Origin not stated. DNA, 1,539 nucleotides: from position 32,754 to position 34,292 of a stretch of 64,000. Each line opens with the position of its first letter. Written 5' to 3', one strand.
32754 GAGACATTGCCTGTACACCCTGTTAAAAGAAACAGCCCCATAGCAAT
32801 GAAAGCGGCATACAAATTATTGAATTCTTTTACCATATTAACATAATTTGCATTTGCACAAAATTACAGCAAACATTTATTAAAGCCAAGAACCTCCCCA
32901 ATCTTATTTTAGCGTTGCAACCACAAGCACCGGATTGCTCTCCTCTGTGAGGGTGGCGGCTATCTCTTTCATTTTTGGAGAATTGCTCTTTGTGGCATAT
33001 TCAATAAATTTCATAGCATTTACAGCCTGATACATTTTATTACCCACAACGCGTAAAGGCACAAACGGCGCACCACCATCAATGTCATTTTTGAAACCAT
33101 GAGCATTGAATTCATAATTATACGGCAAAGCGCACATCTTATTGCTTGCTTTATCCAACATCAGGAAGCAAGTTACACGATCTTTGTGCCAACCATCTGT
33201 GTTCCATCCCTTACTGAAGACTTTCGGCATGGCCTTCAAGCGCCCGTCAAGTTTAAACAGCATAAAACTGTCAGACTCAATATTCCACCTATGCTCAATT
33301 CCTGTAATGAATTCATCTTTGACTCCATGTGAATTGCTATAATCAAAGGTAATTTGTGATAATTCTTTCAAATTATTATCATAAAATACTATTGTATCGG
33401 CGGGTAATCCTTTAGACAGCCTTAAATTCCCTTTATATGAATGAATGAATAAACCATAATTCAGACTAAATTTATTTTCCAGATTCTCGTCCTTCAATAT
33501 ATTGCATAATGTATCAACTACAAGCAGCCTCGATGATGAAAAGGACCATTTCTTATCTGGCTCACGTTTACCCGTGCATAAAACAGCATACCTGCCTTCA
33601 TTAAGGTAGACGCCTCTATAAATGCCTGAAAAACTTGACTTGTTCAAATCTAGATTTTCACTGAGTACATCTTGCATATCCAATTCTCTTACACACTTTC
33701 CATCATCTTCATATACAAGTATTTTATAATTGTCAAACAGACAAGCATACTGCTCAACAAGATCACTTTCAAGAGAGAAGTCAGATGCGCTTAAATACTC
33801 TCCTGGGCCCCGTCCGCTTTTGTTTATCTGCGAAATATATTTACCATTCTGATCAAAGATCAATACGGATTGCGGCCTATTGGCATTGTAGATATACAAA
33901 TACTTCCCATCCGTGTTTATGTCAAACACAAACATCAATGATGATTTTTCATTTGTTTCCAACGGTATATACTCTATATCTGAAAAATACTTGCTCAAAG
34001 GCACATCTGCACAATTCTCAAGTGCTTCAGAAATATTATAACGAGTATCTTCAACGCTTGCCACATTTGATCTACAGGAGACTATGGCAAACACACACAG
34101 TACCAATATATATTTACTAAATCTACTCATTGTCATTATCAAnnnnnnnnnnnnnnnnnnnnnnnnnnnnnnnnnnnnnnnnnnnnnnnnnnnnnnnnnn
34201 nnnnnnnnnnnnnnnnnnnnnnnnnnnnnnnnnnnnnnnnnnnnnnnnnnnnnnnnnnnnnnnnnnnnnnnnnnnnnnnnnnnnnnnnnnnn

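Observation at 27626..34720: Five diverged paralogs keep a near-identical ~110-nt 3' end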

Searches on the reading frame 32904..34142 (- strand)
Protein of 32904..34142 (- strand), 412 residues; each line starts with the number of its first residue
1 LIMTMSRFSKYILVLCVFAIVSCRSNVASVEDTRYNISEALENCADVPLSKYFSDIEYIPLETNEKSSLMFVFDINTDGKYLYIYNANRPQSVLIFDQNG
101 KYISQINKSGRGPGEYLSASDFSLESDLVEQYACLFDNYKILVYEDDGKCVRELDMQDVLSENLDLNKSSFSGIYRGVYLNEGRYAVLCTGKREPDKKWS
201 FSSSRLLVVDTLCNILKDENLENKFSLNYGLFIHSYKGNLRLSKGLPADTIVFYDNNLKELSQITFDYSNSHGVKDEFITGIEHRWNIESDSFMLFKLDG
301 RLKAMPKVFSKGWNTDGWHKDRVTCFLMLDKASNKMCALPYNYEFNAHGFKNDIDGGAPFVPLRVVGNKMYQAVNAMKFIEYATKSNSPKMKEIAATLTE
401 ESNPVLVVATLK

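Call 4: search_protein_families(library=pfam, proteins=[window:32904-34142:-], max_evalue=0.01)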
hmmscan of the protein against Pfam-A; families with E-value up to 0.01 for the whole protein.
window:32904-34142:- (412 aa): 3 families
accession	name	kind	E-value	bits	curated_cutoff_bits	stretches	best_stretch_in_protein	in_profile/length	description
PF17170.10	DUF5128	-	5.3e-25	88.7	22.9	1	41-338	15-293/321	6-bladed beta-propeller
PF16288.11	DUF4934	-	3.4e-06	27.5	27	1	49-149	3-99/102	Domain of unknown function (DUF4934)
PF15869.11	TolB_like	-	0.00033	20.5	29.2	1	59-128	20-78/296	TolB-like 6-blade propeller-like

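Call 8: search_protein_families(library=ncbifam, proteins=[window:32904-34142:-], max_evalue=0.01)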
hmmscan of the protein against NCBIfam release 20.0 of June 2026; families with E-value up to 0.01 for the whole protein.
window:32904-34142:- (412 aa): 1 family
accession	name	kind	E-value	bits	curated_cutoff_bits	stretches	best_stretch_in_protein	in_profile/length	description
NF035926.1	scyF_NHL_VPEP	equivalog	1.2e-05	24.6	350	1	85-153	70-138/376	scytonemin biosynthesis PEP-CTERM protein ScyF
